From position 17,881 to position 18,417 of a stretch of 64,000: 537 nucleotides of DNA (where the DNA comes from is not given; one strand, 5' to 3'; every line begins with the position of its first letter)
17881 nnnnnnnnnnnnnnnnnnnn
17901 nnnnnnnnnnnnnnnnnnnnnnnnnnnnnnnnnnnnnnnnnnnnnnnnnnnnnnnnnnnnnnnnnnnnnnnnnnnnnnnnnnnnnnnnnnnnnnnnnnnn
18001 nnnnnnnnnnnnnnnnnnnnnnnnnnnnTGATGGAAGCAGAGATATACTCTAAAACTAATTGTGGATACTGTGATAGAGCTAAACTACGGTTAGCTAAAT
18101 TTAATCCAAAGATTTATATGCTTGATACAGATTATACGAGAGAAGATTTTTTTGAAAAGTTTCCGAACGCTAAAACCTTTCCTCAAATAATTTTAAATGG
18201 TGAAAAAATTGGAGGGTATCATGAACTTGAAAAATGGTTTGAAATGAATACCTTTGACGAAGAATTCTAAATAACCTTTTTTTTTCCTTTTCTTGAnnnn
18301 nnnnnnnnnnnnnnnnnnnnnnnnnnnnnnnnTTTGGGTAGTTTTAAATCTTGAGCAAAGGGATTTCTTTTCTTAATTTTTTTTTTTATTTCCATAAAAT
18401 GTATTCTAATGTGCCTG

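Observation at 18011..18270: The RNR-operon glutaredoxin ends in a near-copy of the NrdB C-terminal docking peptide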

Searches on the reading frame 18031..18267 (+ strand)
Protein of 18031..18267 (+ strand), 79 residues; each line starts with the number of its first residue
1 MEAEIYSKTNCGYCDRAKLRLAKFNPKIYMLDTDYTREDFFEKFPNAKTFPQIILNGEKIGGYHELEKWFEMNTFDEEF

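Call 3: search_protein_families(library=pfam, proteins=[window:18031-18267:+], max_evalue=0.01)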
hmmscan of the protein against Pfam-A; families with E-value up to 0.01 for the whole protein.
window:18031-18267:+ (79 aa): 2 families
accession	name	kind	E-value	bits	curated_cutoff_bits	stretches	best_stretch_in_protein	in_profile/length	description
PF00462.30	Glutaredoxin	-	1.1e-08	35.5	22.9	1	4-59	2-59/60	Glutaredoxin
PF05768.20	Glrx-like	-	0.00027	21.6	26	1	4-64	3-60/77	Glutaredoxin-like domain (DUF836)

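Call 4: search_protein_families(library=ncbifam, proteins=[window:18031-18267:+], max_evalue=0.01)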
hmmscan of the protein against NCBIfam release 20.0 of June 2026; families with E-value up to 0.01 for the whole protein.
window:18031-18267:+ (79 aa): 10 families
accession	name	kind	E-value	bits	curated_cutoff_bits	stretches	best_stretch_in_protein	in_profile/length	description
TIGR02181.1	GRX_bact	equivalog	1.6e-11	44.2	90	1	4-69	2-70/80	glutaredoxin 3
TIGR02180.1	GRX_euk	equivalog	4.7e-11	42.7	87.25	1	5-77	3-82/84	glutaredoxin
NF008401.0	PRK11200.1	equivalog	5.8e-09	36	84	1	1-73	1-82/87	GrxA family glutaredoxin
NF007923.0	PRK10638.1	equivalog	1.7e-07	31.1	129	1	3-67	4-70/83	glutaredoxin 3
TIGR02190.1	GlrX-dom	hypoth_equivalog_domain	2.2e-07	30.7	99.3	1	5-70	12-78/79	glutaredoxin-family domain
TIGR02183.1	GRXA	equivalog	5.8e-05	23.2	106.5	1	4-72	3-80/86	GrxA family glutaredoxin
NF009398.0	PRK12759.1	equivalog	0.00018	20.7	649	1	2-66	3-77/410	bifunctional gluaredoxin/ribonucleoside-diphosphate reductase subunit beta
TIGR02196.1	GlrX_YruB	hypoth_equivalog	0.00037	20.9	88.55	1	4-64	3-65/74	glutaredoxin-like protein, YruB-family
TIGR00365.1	TIGR00365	equivalog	0.00038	20.5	117.1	1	9-74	25-92/99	Grx4 family monothiol glutaredoxin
NF041212.1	Uxx_star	subfamily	0.0056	16.9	66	1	4-25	2-23/70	Uxx-star family glutaredoxin-like (seleno)protein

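Call 5: find_homologous_proteins(query=window:18031-18267:+, max_evalue=0.001)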
Query window:18031-18267:+ (79 aa): 172 proteins with E <= 0.001 among 172 candidates; the best 120 are listed.
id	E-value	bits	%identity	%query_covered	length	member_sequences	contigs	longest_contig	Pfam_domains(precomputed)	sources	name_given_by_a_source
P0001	4.3e-48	178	99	100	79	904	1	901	PF00462.31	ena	-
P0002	1.4e-45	170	96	96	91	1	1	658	PF00462.31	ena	-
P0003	3.3e-43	163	99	91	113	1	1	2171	PF00462.31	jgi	-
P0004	3.6e-42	159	85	100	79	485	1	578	PF00462.31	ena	-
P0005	4.0e-40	153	84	100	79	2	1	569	PF00462.31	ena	-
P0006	4.9e-39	149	81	100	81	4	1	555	PF00462.31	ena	-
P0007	3.1e-38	147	80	100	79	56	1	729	PF00462.31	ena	-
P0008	1.2e-37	145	78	100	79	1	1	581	PF00462.31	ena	-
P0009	1.7e-37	144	76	100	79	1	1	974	PF00462.31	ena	-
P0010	5.0e-37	143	97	82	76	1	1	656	PF00462.31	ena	-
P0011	7.4e-37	142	77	100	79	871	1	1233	PF00462.31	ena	-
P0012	2.5e-36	141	76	100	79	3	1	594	PF00462.31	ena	-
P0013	2.7e-36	141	76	100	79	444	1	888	PF00462.31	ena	-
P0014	3.2e-36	140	75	100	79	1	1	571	PF00462.31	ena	-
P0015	3.5e-36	140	76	100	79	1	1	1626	PF00462.31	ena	-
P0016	5.0e-36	140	86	90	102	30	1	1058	PF00462.31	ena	-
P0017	5.2e-36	140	77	100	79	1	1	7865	PF00462.31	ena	-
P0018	6.7e-36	139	76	100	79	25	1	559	PF00462.31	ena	-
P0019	1.4e-35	138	75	100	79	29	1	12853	PF00462.31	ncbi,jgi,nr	ncbi:glutaredoxin [Alphaproteobacteria bacterium]|jgi:glutaredoxin 3|nr:glutaredoxin [Alphaproteobac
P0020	1.6e-35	138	78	100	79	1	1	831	PF00462.31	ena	-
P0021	1.8e-35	138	73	100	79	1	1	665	PF00462.31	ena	-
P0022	1.9e-35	138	73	100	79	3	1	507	PF00462.31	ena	-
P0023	2.5e-35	138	76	100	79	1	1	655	PF00462.31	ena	-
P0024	2.6e-35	138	78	100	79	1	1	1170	PF00462.31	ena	-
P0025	2.8e-35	137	72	100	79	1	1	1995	PF00462.31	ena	-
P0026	3.7e-35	137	71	100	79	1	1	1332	PF00462.31,PF05768.21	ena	-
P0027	4.1e-35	137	75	100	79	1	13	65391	PF00462.31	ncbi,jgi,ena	-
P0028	4.2e-35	137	76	100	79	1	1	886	PF00462.31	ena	-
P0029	4.3e-35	137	73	100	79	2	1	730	PF00462.31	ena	-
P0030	5.1e-35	137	75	100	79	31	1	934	PF00462.31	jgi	jgi:glutaredoxin 3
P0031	6.8e-35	136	75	100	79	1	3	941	PF00462.31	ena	-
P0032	7.2e-35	136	75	100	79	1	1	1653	PF00462.31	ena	-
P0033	9.0e-35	136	72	100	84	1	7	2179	PF00462.31,PF05768.21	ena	-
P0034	1.2e-34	135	75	100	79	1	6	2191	PF00462.31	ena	-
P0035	1.3e-34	135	91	85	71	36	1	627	PF00462.31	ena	-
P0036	1.4e-34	135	75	100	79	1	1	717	PF00462.31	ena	-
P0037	1.5e-34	135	72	100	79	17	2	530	PF00462.31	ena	-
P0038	1.5e-34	135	73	100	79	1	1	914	PF00462.31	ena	-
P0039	1.5e-34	135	75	100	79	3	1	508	PF00462.31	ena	-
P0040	1.6e-34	135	71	100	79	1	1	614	PF00462.31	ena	-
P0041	1.9e-34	135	73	100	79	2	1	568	PF00462.31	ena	-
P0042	2.5e-34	134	71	100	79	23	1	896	PF00462.31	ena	-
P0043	2.5e-34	134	75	100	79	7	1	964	PF00462.31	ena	-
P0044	2.5e-34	134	71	100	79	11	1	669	PF00462.31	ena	-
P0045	2.7e-34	134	75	100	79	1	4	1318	PF00462.31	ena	-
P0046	3.6e-34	134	73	100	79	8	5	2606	PF00462.31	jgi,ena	-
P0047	3.7e-34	134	73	100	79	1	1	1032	PF00462.31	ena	-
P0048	3.9e-34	134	70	100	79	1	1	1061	PF00462.31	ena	-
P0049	3.9e-34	134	73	100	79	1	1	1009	PF00462.31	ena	-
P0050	4.3e-34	134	72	100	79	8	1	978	PF00462.31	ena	-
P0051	5.2e-34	133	73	100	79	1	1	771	PF00462.31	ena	-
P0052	5.5e-34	133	71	100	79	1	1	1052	PF00462.31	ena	-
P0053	6.8e-34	133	70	100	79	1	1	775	PF00462.31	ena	-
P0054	8.6e-34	133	73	100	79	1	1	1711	PF00462.31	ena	-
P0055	9.7e-34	133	70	100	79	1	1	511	PF00462.31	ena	-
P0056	1.0e-33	132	73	100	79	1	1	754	PF00462.31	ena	-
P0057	1.1e-33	132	70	100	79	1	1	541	PF00462.31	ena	-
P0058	1.1e-33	132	71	100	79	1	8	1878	PF00462.31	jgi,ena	-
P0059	1.2e-33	132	70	100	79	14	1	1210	PF00462.31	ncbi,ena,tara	tara:strand:- start:531 stop:770 length:240 start_codon:yes stop_codon:yes gene_type:complete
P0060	1.3e-33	132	70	100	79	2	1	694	PF00462.31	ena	-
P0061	1.4e-33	132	72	100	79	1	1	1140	PF00462.31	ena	-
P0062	1.5e-33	132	73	100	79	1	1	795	PF00462.31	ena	-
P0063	1.6e-33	132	71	97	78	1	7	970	PF00462.31,PF05768.21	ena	-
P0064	1.8e-33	132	72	100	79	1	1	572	PF00462.31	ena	-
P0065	1.8e-33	132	72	100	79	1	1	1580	PF00462.31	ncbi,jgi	-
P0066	2.0e-33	132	73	100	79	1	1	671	PF00462.31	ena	-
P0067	2.1e-33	131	71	100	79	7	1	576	PF00462.31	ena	-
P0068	2.2e-33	131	72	100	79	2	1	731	PF00462.31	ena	-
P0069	2.3e-33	131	68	100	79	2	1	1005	PF00462.31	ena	-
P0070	2.4e-33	131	72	100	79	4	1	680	PF00462.31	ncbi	-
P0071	3.0e-33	131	70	100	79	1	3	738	PF00462.31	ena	-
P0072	3.9e-33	131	70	100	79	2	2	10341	PF00462.31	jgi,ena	-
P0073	4.0e-33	131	72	100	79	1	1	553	PF00462.31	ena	-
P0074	4.2e-33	130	73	100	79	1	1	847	PF00462.31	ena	-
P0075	4.2e-33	130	71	100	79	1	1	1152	PF00462.31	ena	-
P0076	5.2e-33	130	72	100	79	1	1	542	PF00462.31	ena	-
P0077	5.3e-33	130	73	100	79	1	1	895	PF00462.31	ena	-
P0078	6.6e-33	130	98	76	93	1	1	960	PF00462.31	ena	-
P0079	6.6e-33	130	72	100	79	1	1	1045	PF00462.31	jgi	-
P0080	8.0e-33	130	70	100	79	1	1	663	PF00462.31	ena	-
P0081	8.0e-33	130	73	95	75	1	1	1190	PF00462.31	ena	-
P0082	8.2e-33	130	71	100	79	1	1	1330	PF00462.31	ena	-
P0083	8.5e-33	130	72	100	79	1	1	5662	PF00462.31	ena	-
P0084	9.2e-33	129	70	100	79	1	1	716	PF00462.31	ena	-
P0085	1.4e-32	129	68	100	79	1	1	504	PF00462.31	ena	-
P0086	1.5e-32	129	70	100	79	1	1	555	PF00462.31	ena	-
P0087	1.8e-32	128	72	100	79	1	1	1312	PF00462.31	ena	-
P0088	1.9e-32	128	67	100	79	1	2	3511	PF00462.31,PF05768.21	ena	-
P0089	2.6e-32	128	71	100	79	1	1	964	PF00462.31,PF05768.21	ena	-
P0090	2.7e-32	128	68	100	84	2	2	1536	PF00462.31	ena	-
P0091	2.7e-32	128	67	100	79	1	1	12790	PF00462.31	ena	-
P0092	3.3e-32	128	81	87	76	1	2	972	PF00462.31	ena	-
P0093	3.4e-32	128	71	100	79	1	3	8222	PF00462.31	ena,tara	tara:strand:+ start:993 stop:1232 length:240 start_codon:yes stop_codon:yes gene_type:complete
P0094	3.7e-32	127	70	100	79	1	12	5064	PF00462.31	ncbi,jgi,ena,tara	tara:strand:- start:294 stop:533 length:240 start_codon:yes stop_codon:yes gene_type:complete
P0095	4.0e-32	127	71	100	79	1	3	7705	PF00462.31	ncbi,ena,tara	tara:strand:- start:778 stop:1017 length:240 start_codon:yes stop_codon:yes gene_type:complete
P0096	4.0e-32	127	72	100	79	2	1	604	PF00462.31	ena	-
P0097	4.1e-32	127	71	100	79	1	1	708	PF00462.31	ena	-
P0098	4.1e-32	127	84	85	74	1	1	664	PF00462.31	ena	-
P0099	4.2e-32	127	67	100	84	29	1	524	PF00462.31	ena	-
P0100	4.8e-32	127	68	100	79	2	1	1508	PF00462.31,PF05768.21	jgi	-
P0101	4.9e-32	127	73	97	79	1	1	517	PF00462.31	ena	-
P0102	5.1e-32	127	70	100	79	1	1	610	PF00462.31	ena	-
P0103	5.2e-32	127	68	100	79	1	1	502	PF00462.31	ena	-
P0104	5.3e-32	127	67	100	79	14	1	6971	PF00462.31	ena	-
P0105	5.5e-32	127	67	100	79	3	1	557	PF00462.31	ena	-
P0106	5.6e-32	127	68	100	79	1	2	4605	PF00462.31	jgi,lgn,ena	-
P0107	6.7e-32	127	68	100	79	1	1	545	PF00462.31,PF05768.21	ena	-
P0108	9.3e-32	126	68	100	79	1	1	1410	PF00462.31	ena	-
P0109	9.6e-32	126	67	100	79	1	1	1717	PF00462.31,PF05768.21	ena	-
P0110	1.0e-31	126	68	100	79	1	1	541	PF00462.31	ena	-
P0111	1.3e-31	126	67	100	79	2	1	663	PF00462.31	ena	-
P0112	1.4e-31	126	67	100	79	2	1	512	PF00462.31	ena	-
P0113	1.5e-31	126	67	100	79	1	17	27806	PF00462.31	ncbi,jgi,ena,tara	tara:strand:- start:292 stop:531 length:240 start_codon:yes stop_codon:yes gene_type:complete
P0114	2.2e-31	125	67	100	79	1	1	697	PF00462.31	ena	-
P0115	2.6e-31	125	66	100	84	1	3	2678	PF00462.31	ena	-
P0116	3.1e-31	125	68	100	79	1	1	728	PF00462.31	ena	-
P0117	3.5e-31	124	70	100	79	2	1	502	PF00462.31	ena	-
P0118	6.1e-31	124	70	100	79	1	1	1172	PF00462.31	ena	-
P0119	7.0e-31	123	66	100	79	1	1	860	PF00462.31,PF05768.21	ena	-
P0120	8.7e-31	123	65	100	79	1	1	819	PF00462.31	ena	-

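Call 9: find_related_loci(query=A1, collection=genome_contigs, flank=5000)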
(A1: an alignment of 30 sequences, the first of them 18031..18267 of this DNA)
Query A1 (79 aa) in genome_contigs; peptide patterns used: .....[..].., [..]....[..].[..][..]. (x = any residue, [..] = any of these).
219 stretches matched a pattern; 172 encode a relative of the query (tblastn E <= 1e-3); the best 80 are kept; 80 distinct loci.
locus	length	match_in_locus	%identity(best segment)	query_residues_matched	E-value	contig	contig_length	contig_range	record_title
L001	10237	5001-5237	100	1-79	5e-51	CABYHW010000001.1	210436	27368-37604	MAG: uncultured Alphaproteobacteria bacterium isolate AG-894-D03 genome assembly, contig: AG-894-D03_NODE_1, whole genom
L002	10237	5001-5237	100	1-79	5e-51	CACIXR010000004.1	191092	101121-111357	uncultured Alphaproteobacteria bacterium isolate AG-914-F14 genome assembly, contig: AG-914-F14_NODE_4, whole genome sho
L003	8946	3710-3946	100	1-79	5e-51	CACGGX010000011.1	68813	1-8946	uncultured Alphaproteobacteria bacterium isolate AG-909-O11 genome assembly, contig: AG-909-O11_NODE_11, whole genome sh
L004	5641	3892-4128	100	1-79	5e-51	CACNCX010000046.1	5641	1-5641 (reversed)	MAG: uncultured Alphaproteobacteria bacterium isolate AG-920-E11 genome assembly, contig: AG-920-E11_NODE_46, whole geno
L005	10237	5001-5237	100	1-79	5e-51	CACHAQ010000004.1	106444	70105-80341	uncultured Alphaproteobacteria bacterium isolate AG-426-J10 genome assembly, contig: AG-426-J10_NODE_4, whole genome sho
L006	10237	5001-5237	100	1-79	5e-51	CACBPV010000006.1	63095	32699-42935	uncultured Alphaproteobacteria bacterium isolate AG-359-G09 genome assembly, contig: AG-359-G09_NODE_6, whole genome sho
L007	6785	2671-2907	100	1-79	5e-51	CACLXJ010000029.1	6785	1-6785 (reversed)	uncultured Alphaproteobacteria bacterium isolate AG-470-M17 genome assembly, contig: AG-470-M17_NODE_29, whole genome sh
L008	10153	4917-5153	100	1-79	5e-51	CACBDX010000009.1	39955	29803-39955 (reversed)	uncultured Alphaproteobacteria bacterium isolate AG-899-F03 genome assembly, contig: AG-899-F03_NODE_9, whole genome sho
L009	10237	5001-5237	100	1-79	5e-51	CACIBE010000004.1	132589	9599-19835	uncultured Alphaproteobacteria bacterium isolate AG-912-N10 genome assembly, contig: AG-912-N10_NODE_4, whole genome sho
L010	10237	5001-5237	100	1-79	5e-51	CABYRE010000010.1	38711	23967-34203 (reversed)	MAG: uncultured Alphaproteobacteria bacterium isolate AG-333-K22 genome assembly, contig: AG-333-K22_NODE_10, whole geno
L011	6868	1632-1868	100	1-79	5e-51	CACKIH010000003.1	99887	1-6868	uncultured Alphaproteobacteria bacterium isolate AG-453-N02 genome assembly, contig: AG-453-N02_NODE_3, whole genome sho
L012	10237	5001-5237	100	1-79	5e-51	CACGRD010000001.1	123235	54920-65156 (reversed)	uncultured Alphaproteobacteria bacterium isolate AG-426-A05 genome assembly, contig: AG-426-A05_NODE_1, whole genome sho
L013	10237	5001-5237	100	1-79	5e-51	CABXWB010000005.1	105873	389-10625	MAG: uncultured Alphaproteobacteria bacterium isolate AG-325-F23 genome assembly, contig: AG-325-F23_NODE_5, whole genom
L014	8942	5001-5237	100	1-79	5e-51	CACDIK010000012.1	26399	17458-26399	uncultured Alphaproteobacteria bacterium isolate AG-903-O20 genome assembly, contig: AG-903-O20_NODE_12, whole genome sh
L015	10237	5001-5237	99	1-79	9e-51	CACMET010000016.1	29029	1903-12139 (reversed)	MAG: uncultured Alphaproteobacteria bacterium isolate AG-891-E15 genome assembly, contig: AG-891-E15_NODE_16, whole geno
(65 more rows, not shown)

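Call 12: find_related_loci(query=A1, collection=viral_contigs, flank=5000)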
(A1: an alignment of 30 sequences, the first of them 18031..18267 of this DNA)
Query A1 (79 aa) in viral_contigs; peptide patterns used: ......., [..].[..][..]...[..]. (x = any residue, [..] = any of these).
536 stretches matched a pattern; 248 encode a relative of the query (tblastn E <= 1e-3); the best 80 are kept; 80 distinct loci.
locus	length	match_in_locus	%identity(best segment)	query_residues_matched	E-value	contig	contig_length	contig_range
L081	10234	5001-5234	79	1-78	5e-39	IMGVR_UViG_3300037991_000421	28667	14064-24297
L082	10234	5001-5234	79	1-78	5e-39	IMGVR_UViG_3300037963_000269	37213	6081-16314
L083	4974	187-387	72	1-67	3e-30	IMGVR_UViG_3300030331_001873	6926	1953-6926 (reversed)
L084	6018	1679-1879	72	1-67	3e-30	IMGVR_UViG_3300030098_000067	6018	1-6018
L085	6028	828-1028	72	1-67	3e-30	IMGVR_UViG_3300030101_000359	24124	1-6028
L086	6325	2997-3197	70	1-67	4e-30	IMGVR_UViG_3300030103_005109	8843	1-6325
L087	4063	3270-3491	61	1-74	2e-29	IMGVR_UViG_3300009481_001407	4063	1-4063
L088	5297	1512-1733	61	1-74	2e-29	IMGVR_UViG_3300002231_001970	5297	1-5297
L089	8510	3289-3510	61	1-74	2e-29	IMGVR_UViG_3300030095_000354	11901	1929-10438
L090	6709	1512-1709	70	1-66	2e-28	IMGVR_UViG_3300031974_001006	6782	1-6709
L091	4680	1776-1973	70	1-66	1e-28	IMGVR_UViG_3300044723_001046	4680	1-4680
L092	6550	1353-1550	64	1-66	3e-28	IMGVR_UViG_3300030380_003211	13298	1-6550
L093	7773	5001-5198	64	1-66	3e-28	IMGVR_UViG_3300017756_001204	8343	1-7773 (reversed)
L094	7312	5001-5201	69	1-67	3e-28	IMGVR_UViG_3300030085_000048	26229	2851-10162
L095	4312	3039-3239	67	1-67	1e-27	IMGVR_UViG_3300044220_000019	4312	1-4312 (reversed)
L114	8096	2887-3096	53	4-71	3e-18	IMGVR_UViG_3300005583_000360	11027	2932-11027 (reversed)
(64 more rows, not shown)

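Call 19: search_protein_representatives(alignment_id=A1)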
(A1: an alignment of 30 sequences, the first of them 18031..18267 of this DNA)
Query: 30 sequences, 79 profile positions. Proteins with E-value up to 0.001 (for the whole library): 3606; up to 1e-10: 286; up to 1e-30: 2. The best 150 are listed.
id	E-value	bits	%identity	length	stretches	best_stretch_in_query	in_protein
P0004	5.7e-43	161.0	-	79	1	1-79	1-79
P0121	2.1e-42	159.2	-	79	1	1-79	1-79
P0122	9.3e-30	118.7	-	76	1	1-56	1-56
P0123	5.9e-29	116.1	-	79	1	1-79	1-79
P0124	1.5e-27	111.6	-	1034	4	3-70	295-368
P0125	1.0e-26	108.9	-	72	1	20-74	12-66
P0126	1.2e-24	102.3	-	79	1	1-79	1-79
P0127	4.0e-24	100.6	-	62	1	1-49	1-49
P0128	3.2e-23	97.8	-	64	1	17-74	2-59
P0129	1.4e-21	92.5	-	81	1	1-60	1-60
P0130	5.2e-21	90.7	-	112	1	1-49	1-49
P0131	5.7e-21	90.5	-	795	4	3-72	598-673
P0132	8.7e-21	89.9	-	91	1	1-48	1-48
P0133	1.1e-20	89.6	-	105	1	1-48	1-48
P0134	1.4e-20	89.3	-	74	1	3-73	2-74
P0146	3.6e-18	81.5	-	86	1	1-71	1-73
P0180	5.2e-15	71.4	-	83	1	3-72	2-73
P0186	6.7e-15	71.1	-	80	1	6-73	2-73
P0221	1.3e-13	66.9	-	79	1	3-70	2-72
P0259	9.8e-13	64.1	-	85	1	3-70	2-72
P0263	1.2e-12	63.9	-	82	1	4-75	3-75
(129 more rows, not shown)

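Call 21: find_encoding_contigs(protein=P0146, flank=5000, max_places=4)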
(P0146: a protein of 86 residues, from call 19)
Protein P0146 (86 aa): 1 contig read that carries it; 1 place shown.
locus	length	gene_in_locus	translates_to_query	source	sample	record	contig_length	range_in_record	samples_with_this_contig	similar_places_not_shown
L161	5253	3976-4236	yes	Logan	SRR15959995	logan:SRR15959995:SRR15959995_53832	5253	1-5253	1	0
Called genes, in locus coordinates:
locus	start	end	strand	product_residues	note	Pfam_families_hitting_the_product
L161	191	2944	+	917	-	PF03477:ATP-cone, PF00317:Ribonuc_red_lgN, PF02867:Ribonuc_red_lgC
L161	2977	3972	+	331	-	PF00268:Ribonuc_red_sm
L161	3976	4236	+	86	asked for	PF00462:Glutaredoxin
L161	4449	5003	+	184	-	PF22769:DCD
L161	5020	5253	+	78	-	?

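Call 22: find_encoding_contigs(protein=P0263, flank=5000, max_places=4)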
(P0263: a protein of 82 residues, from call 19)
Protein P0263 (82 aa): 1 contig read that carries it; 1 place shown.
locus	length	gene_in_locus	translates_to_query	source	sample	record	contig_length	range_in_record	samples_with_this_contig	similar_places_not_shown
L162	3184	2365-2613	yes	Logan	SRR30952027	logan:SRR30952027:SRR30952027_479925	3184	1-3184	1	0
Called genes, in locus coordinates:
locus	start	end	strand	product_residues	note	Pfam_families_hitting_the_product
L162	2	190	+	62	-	?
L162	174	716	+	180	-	PF00578:AhpC-TSA, PF08534:Redoxin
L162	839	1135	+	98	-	PF00156:Pribosyltran (weak)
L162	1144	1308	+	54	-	-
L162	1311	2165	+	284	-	PF05019:Coq4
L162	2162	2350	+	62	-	-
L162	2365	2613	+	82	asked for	PF00462:Glutaredoxin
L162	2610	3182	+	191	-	?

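Call 25: search_protein_families(library=pfam, proteins=[L162:2610-3182:+, L162:2162-2347:+, L161:5020-5253:+], max_evalue=0.01)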
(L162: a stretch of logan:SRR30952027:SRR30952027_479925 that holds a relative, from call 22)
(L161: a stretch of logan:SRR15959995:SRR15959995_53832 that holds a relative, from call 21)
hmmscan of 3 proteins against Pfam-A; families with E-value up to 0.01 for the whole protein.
L162:2610-3182:+ (191 aa): 0 families

L162:2162-2347:+ (62 aa): 0 families

L161:5020-5253:+ (78 aa): 1 family
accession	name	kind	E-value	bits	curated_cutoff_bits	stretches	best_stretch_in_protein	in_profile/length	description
PF00275.25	EPSP_synthase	-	3.7e-09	36.2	22.8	1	8-67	3-62/417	EPSP synthase (3-phosphoshikimate 1-carboxyvinyltransferase)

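Call 26: search_dna_similar(query=P0180, collection=phages, mode=protein, max_rows=40, rows=spread)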
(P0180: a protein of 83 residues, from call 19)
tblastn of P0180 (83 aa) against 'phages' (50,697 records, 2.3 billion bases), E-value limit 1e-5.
Records with a match: 765; places in all: 769; records where one place covers at least 80% of the query: 731.
Best place of each record, by identity: <60% 765.
By first word of the organism name: Synechococcus 281; Escherichia 202; Cyanophage 61; Vibrio 60; Pseudomonas 30; Campylobacter 24; Prochlorococcus 20; Acinetobacter 14; Klebsiella 12; Erwinia 8; and 24 more.
By host as written in the record: - 184; Synechococcus 107; Escherichia coli 63; Synechococcus sp. 32; Escherichia coli K-12 MG1655 30; Synechococcus sp. WH7803 25; Campylobacter jejuni 22; Synechococcus sp. WH8102 17; and 136 more.
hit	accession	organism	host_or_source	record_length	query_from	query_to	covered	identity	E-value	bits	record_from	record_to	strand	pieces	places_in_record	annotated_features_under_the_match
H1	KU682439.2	Stenotrophomonas phage vB_SmaS-DLP_6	Stenotrophomonas maltophilia D1571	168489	1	67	81%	52.2%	2e-16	77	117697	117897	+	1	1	glutaredoxin | hypothetical protein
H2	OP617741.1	Klebsiella phage KP13-16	Klebsiella pneumoniae KP13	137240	3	72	84%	43.6%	1e-10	61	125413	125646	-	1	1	hypothetical protein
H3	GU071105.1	Prochlorococcus phage Syn1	Synechococcus sp. WH8101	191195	2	69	82%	42.6%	5e-10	59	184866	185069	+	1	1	nrdC: glutaredoxin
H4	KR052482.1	Sinorhizobium phage phiN3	Sinorhizobium meliloti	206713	2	72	86%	39.4%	7e-11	62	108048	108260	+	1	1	glutaredoxin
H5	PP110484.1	Synechococcus phage MA01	Synechococcus sp. MW02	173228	2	76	90%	37.3%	6e-6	47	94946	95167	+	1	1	glutaredoxin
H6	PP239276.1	Escherichia phage BME3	Escherichia coli ATCC 15597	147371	2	75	89%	37.3%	3e-8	54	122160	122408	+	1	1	thioredoxin domain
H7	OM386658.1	Escherichia phage vB_EcoM_ESCO32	Escherichia coli DH5a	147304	2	75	89%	37.3%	4e-8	54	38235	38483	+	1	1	putative glutaredoxin 1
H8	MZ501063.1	Escherichia phage EmilieFrey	Escherichia coli K-12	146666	2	75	89%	37.3%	4e-8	54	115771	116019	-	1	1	putative glutaredoxin 1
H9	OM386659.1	Escherichia phage vB_EcoM_ESCO37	Escherichia coli APEC BEN4358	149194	2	73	87%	37.8%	4e-7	51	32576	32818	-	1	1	putative glutaredoxin 1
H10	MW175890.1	Dompiswa phage TSP7_1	Columba livia domestica cloacal swab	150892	2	73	87%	37.8%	4e-7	51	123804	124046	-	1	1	hypothetical protein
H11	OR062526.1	Escherichia phage vB_EcoM_10C3_SA_NWU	Escherichia coli O177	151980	2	73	87%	37.8%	4e-7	51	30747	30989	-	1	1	hypothetical protein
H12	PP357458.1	Klebsiella phage phi1_175008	Klebsiella pneumoniae 135080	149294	2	75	89%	36.5%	3e-8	54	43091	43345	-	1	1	hypothetical protein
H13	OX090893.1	Escherichia phage vB_Eco_PATM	-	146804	2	75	89%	36.1%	2e-7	52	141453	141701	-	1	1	putative glutaredoxin 1 [Enterobacteria phageECGD1]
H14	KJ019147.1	Synechococcus phage ACG-2014f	-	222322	1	75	90%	35.5%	1e-6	49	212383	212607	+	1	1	glutaredoxin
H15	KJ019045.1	Synechococcus phage ACG-2014f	-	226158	1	75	90%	35.5%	1e-6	49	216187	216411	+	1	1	glutaredoxin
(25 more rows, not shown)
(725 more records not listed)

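Call 27: find_encoding_contigs(protein=P0221, flank=5000, max_places=3)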
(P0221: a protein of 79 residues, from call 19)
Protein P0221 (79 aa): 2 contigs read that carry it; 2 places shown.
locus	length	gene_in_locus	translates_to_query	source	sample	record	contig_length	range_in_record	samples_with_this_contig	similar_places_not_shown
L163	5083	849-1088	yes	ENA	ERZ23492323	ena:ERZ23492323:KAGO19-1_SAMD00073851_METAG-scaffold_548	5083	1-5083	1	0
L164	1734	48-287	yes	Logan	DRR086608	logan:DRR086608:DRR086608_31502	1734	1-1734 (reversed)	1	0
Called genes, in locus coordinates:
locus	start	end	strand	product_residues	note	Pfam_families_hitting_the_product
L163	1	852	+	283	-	?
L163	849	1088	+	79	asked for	PF00462:Glutaredoxin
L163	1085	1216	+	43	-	PF08271:Zn_Ribbon_TF (weak)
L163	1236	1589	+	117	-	PF19835:SegE_GIY-YIG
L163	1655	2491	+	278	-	PF00182:Glyco_hydro_19, PF01471:PG_binding_1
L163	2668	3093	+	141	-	-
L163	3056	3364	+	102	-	-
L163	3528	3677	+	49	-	-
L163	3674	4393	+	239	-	-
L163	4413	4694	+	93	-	-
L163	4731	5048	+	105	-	-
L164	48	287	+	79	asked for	PF00462:Glutaredoxin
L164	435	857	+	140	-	PF19835:SegE_GIY-YIG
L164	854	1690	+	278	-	PF00182:Glyco_hydro_19, PF01471:PG_binding_1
